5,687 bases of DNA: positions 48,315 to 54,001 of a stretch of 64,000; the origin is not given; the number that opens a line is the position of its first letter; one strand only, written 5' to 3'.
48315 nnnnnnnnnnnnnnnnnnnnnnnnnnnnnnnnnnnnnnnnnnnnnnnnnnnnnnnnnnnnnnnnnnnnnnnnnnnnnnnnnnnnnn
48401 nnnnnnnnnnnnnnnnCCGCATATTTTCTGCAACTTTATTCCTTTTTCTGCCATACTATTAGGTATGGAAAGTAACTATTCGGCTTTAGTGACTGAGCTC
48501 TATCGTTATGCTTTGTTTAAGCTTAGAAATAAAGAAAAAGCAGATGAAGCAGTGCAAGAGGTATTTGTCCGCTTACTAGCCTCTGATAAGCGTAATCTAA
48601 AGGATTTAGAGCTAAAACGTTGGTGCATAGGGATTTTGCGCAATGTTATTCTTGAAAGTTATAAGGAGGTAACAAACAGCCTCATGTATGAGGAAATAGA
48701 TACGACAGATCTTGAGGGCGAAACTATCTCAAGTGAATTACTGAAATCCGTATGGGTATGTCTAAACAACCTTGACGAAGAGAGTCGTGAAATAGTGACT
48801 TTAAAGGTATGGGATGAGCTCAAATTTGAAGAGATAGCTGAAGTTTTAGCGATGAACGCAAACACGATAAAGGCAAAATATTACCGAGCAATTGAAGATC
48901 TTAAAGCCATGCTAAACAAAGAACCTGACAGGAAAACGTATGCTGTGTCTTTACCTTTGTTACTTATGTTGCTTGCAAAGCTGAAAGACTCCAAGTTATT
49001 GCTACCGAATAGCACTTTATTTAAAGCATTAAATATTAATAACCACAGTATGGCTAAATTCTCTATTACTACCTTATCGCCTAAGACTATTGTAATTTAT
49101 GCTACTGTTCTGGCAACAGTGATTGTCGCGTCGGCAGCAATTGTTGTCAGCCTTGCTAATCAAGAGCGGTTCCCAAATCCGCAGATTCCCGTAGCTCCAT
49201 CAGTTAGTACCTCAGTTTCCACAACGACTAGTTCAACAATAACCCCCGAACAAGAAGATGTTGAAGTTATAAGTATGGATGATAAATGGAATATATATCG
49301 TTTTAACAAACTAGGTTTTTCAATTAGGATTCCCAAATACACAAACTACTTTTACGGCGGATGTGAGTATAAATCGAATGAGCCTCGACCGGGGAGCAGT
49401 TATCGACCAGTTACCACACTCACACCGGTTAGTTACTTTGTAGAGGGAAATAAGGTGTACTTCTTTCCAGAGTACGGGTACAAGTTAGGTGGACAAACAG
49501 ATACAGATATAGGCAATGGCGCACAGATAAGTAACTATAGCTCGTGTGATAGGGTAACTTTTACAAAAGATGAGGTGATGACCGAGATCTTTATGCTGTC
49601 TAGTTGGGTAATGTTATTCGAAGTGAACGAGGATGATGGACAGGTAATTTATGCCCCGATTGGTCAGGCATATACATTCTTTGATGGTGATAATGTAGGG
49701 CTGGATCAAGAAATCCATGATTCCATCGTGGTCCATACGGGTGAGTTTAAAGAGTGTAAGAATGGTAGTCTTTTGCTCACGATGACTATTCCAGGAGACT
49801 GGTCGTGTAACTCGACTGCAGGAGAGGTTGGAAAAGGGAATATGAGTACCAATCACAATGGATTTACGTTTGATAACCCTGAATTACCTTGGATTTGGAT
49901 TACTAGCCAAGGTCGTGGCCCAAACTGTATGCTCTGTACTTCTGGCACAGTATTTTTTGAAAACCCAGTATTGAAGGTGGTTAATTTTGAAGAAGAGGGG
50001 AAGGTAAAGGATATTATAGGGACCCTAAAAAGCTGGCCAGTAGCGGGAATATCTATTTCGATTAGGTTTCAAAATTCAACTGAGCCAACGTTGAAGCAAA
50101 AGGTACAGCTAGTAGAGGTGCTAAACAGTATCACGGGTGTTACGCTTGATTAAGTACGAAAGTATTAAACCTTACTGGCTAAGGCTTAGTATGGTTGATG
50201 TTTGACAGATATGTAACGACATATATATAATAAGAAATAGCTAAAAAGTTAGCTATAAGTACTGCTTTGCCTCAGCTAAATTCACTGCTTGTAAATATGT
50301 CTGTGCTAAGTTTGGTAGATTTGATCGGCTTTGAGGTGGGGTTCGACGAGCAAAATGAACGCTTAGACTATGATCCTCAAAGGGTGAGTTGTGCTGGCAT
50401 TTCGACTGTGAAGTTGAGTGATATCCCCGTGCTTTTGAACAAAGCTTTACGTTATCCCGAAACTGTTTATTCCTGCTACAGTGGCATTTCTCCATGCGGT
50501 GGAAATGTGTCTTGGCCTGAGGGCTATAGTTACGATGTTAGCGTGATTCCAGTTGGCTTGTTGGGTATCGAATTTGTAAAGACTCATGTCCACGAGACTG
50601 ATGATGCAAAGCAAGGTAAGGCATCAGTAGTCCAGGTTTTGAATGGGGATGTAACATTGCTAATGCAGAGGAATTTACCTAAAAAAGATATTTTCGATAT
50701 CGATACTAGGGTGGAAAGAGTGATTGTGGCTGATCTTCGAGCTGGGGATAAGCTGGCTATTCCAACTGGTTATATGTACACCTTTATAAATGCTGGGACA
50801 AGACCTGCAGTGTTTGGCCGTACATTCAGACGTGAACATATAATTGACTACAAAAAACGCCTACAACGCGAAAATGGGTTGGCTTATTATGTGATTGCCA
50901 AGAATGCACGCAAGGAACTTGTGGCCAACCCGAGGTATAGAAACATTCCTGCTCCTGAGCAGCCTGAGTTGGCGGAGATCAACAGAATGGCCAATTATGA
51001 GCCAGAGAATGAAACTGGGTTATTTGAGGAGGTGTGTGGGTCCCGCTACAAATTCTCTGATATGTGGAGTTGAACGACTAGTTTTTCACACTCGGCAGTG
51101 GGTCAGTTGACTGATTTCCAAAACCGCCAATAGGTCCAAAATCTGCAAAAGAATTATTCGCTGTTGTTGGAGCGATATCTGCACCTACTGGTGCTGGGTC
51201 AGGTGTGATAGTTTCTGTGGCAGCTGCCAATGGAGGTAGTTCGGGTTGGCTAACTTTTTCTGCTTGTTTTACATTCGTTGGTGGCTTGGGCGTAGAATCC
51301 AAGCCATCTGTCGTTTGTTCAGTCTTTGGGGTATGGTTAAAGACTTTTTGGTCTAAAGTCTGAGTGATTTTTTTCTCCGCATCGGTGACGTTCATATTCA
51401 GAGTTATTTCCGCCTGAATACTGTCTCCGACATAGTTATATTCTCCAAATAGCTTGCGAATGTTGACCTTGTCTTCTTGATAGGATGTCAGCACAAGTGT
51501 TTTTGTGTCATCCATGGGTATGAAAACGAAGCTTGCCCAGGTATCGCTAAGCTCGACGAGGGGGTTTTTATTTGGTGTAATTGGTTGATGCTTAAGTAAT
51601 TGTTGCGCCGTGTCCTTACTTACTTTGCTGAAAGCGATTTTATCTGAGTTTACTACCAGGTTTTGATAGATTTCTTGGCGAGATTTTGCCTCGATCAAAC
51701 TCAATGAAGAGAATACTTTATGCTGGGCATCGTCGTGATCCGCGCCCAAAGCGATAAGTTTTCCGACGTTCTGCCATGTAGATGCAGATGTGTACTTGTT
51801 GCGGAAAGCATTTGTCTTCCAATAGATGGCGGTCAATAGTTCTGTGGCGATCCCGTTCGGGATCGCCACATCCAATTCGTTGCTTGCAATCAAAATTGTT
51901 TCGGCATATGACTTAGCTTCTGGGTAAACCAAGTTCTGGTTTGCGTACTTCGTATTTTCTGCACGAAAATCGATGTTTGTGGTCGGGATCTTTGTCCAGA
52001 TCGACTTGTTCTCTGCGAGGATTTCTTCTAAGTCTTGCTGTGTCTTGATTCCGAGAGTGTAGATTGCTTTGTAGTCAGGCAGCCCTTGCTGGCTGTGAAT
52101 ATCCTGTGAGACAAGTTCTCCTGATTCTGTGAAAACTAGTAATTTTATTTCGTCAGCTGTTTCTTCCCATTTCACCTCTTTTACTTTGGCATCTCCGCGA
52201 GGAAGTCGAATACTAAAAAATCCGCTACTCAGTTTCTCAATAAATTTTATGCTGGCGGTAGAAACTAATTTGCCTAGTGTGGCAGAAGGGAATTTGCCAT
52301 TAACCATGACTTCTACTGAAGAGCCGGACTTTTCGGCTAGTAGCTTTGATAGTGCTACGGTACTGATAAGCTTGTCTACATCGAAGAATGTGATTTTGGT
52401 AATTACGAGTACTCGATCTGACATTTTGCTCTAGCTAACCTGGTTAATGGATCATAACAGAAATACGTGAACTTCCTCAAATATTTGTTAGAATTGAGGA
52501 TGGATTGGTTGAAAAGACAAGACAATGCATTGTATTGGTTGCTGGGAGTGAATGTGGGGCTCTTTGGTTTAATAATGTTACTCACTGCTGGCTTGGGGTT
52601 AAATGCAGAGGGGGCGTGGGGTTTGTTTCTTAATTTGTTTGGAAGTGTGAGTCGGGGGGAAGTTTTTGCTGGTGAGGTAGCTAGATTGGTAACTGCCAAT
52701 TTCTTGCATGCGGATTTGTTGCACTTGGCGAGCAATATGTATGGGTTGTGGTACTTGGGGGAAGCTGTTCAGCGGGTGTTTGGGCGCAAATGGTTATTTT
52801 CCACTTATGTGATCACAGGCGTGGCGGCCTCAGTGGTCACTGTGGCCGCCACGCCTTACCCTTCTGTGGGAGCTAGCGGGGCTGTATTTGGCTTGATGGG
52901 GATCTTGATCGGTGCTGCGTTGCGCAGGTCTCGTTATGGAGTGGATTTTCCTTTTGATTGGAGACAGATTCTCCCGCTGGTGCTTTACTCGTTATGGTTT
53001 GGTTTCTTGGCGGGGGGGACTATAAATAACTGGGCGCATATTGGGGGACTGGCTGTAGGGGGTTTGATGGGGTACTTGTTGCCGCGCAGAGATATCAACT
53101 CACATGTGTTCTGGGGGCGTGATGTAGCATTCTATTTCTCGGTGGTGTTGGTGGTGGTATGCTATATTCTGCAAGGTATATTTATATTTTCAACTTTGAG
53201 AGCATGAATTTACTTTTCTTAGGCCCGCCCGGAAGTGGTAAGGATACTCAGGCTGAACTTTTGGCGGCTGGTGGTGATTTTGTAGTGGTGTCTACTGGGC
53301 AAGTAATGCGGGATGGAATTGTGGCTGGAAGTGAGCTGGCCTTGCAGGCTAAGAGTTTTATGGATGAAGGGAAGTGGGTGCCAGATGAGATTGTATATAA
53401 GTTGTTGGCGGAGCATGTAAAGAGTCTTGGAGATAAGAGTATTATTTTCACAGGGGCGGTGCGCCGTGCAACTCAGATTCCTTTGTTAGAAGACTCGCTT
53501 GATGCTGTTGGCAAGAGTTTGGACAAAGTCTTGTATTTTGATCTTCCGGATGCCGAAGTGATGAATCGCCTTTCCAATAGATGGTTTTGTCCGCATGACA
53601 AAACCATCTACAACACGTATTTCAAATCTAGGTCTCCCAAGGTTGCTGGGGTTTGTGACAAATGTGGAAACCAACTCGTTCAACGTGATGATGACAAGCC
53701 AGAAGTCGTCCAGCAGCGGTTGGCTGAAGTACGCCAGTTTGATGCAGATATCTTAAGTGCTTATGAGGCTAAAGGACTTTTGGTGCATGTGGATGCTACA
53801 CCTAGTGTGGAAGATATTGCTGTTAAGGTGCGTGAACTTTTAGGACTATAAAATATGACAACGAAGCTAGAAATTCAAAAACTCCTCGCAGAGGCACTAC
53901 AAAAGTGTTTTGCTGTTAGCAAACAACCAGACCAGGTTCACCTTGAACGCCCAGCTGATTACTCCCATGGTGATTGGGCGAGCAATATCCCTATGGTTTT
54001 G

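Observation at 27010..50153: Two paralogous ECF sigma factor - transmembrane - large extracytoplasmic domain fusion proteins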

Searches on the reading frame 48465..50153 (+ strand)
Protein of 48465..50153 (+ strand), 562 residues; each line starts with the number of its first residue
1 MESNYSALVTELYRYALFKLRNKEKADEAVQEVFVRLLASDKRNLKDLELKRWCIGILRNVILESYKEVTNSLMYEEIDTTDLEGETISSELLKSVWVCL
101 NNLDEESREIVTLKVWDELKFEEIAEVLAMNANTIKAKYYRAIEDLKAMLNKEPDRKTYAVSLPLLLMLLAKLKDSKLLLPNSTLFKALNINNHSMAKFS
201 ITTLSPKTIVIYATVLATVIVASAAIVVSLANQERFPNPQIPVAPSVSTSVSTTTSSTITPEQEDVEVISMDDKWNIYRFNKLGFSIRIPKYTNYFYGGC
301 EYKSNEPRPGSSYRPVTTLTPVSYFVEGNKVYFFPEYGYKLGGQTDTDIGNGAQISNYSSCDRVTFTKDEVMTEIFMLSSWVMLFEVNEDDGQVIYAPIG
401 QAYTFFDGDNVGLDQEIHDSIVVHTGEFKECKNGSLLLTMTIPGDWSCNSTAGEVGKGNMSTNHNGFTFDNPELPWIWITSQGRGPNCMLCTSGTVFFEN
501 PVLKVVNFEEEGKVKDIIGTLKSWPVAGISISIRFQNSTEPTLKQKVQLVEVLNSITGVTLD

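Call 5: search_protein_families(library=pfam, proteins=[window:48465-50153:+], max_evalue=1)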
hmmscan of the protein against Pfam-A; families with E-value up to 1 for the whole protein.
window:48465-50153:+ (562 aa): 4 families
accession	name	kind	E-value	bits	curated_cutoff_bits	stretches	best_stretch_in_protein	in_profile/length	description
PF08281.18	Sigma70_r4_2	-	7.1e-11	42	25.7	1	96-145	4-53/54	Sigma-70, region 4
PF04542.20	Sigma70_r2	-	3.5e-06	27.1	24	1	6-67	3-66/71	Sigma-70 region 2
PF04545.22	Sigma70_r4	-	5.2e-05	23.1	24.1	1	99-147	1-49/50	Sigma-70, region 4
PF07638.17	Sigma70_ECF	-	0.3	11.4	21.1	1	97-140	130-173/185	ECF sigma factor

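Call 6: search_protein_families(library=ncbifam, proteins=[window:48465-50153:+], max_evalue=1)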
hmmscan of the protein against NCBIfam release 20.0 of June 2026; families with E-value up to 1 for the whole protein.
window:48465-50153:+ (562 aa): 85 families (the best 25 are shown)
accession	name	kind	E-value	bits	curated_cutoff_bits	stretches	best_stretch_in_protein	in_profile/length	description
NF058625.1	sigma_PG0214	equivalog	8.1e-19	68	130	1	8-154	13-165/170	GFO_1088 family ECF-type sigma factor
TIGR02952.1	Sig70_famx2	equivalog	2.7e-16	59.9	206.45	1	8-150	20-170/170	ECF subfamily RNA polymerase sigma factor, BldN family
TIGR02985.1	Sig70_bacteroi1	subfamily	9.6e-16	58.4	126.4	1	5-149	7-161/162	RNA polymerase sigma-70 factor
NF009166.1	PRK12513.1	equivalog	1.1e-15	57.8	206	1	10-153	33-189/193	RNA polymerase sigma factor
TIGR02937.1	sigma70-ECF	superfamily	2.1e-15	56.7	42.9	1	11-149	13-164/165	sigma-70 family RNA polymerase sigma factor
NF053879.1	RNAPolSigSigVBac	equivalog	6.5e-14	51.9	190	1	11-153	16-158/160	RNA polymerase sigma factor SigV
NF009170.0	PRK12517.1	subfamily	6.7e-14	51.7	197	1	6-156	30-182/188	RNA polymerase sigma factor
TIGR02983.1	SigE-fam_strep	subfamily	1.9e-13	50.7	141.55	1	5-152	12-160/162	SigE family RNA polymerase sigma factor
TIGR02954.1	Sig70_famx3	hypoth_equivalog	9e-13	48.3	188.5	1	10-152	27-169/170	RNA polymerase sigma-70 factor, TIGR02954 family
TIGR02959.1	SigZ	equivalog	4.8e-12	46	168.65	1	10-151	6-149/170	RNA polymerase sigma factor SigZ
TIGR02989.1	Sig-70_gvs1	subfamily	5.1e-12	46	124.55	1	10-146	12-154/158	RNA polymerase sigma-70 factor, Rhodopirellula/Verrucomicrobium family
TIGR02943.1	Sig70_famx1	hypoth_equivalog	5.8e-12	45.8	162.2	2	10-84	13-86/188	RNA polymerase sigma-70 factor, TIGR02943 family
TIGR02950.1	SigM_subfam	subfamily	2e-11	44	147.95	1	4-150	5-158/159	RNA polymerase sigma factor, SigM family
NF007220.0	PRK09639.1-5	equivalog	2.1e-11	43.9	260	1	4-158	8-172/181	RNA polymerase sigma factor SigX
TIGR02984.1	Sig-70_plancto1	subfamily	4.1e-11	42.8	183.75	1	88-150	126-188/189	RNA polymerase sigma-70 factor, Planctomycetaceae-specific subfamily 1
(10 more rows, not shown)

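Call 43: predict_structure(alignment_id=A1)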
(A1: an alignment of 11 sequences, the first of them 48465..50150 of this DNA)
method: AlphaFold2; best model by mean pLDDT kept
length: 562 residues; sequences in the alignment: 11
mean_pLDDT: 57.3   pTM: 0.32
mean pLDDT of the five models: 57.3, 53.6, 52.3, 50.4, 49.9
residues with pLDDT >= 90: 45; 70-90: 177; 50-70: 93; < 50: 247
segments of 3 or more residues with pLDDT < 50: 70-86, 186-204, 233-262, 294-321, 338-365, 369-374, 402-512
pLDDT, mean of each block of 10 residues (from residue 1): 70 79 89 90 78 81 70 36 51 87 92 85 85 95 92 66 79 69 47 33 53 71 69 43 33 29 62 77 81 41 32 36 77 61 32 26 45 50 79 76 42 32 37 38 29 26 25 25 28 26 42 55 56 61 76 69 49
secondary structure, 60 per line:
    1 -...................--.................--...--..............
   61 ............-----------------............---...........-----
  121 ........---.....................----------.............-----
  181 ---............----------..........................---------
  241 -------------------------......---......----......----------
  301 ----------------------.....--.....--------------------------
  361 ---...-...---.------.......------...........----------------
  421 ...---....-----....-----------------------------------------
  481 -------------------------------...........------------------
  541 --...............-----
elements in order: H2-20 H23-39 H47-72 H90-101 H105-115 H121-128 H132-152 H163-175 H184-195 H206-231 E266-271 E275-280 E285-290 E323-327 E330-334 E364-366 E381-387 E394-404 E421-423 E427-430 E436-439 H512-522 H543-557

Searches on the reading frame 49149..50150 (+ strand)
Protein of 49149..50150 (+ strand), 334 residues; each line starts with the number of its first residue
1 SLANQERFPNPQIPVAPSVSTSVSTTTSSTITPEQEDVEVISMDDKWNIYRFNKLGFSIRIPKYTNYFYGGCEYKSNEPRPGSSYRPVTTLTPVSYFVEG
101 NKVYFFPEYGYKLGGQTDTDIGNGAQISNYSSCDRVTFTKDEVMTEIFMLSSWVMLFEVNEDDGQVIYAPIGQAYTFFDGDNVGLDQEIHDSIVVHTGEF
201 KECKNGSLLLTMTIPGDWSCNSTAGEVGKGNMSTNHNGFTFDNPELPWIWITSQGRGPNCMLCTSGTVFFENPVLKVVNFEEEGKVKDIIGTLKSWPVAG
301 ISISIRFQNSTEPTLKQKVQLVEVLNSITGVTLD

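Call 12: find_homologous_proteins(query=window:49149-50150:+)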
Query seq(334 aa) (334 aa): 1 proteins with E <= 0.001 among 1136 candidates.
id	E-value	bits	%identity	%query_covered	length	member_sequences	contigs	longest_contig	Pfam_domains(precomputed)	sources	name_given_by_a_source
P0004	1.3e-226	769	100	100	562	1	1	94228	PF04542.21,PF08281.19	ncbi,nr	ncbi:MAG: RNA polymerase sigma factor [Candidatus Doudnabacteria bacterium]|nr:RNA polymerase sigma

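Call 26: find_encoding_contigs(protein=P0004, flank=3000, max_places=3)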
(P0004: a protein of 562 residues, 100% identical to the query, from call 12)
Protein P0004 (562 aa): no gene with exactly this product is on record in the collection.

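Call 79: search_protein_families(library=ncbifam, proteins=[window:49161-50150:+], max_evalue=0.1)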
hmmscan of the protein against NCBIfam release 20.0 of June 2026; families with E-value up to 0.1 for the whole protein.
seq(330 aa): 0 families

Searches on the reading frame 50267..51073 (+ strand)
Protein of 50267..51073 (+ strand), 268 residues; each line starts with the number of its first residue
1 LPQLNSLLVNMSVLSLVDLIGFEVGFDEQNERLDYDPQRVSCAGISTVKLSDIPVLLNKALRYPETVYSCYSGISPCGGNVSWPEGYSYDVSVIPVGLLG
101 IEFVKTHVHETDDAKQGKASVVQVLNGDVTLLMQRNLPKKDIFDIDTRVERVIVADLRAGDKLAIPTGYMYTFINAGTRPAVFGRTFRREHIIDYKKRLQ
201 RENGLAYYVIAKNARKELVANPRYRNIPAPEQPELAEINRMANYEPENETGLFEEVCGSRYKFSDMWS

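Call 9: search_protein_families(library=pfam, proteins=[window:50267-51073:+], max_evalue=0.001)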
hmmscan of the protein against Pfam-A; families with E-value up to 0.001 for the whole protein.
window:50267-51073:+ (268 aa): 2 families
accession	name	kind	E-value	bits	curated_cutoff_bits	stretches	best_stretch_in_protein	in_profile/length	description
PF06560.17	GPI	-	4.7e-12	46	20.7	1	84-215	47-171/182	Glucose-6-phosphate isomerase (GPI)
PF00190.28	Cupin_1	-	0.0008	19.4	22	0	116-182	62-108/151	Cupin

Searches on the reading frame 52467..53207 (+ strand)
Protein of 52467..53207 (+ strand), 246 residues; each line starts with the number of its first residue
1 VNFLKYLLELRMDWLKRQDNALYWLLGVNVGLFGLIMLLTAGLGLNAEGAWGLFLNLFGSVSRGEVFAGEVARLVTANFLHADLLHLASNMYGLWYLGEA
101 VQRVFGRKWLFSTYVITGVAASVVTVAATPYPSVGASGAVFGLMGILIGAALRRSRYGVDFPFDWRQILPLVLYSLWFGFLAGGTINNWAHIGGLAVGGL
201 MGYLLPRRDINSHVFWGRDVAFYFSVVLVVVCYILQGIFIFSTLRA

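Call 9: search_protein_families(library=pfam, proteins=[window:52467-53207:+], max_evalue=0.001)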
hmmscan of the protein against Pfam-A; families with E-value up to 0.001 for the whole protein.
window:52467-53207:+ (246 aa): 2 families
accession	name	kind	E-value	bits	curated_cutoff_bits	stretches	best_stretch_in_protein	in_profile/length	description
PF01694.28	Rhomboid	-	2.4e-34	119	22.6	1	69-207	2-142/143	Rhomboid domain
PF08551.15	DUF1751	-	0.00038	21.4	22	0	73-129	10-66/99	Eukaryotic integral membrane protein (DUF1751)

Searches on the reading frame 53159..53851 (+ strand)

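Call 9: search_protein_families(library=pfam, proteins=[window:53159-53851:+], max_evalue=0.001)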
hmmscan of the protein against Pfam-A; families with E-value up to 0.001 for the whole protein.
window:53159-53851:+ (230 aa): 4 families
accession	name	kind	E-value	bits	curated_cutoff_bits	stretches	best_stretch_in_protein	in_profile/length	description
PF00406.28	ADK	-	2e-28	99.9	26.8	1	21-206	2-150/151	Adenylate kinase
PF13207.12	AAA_17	-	3e-17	63.6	27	1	21-140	1-121/136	AAA domain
PF05191.20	ADK_lid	-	1.2e-13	51.1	26.6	1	141-178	1-36/36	Adenylate kinase, active site lid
PF13671.12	AAA_33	-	0.00012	22.9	27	1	19-141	3-118/143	AAA domain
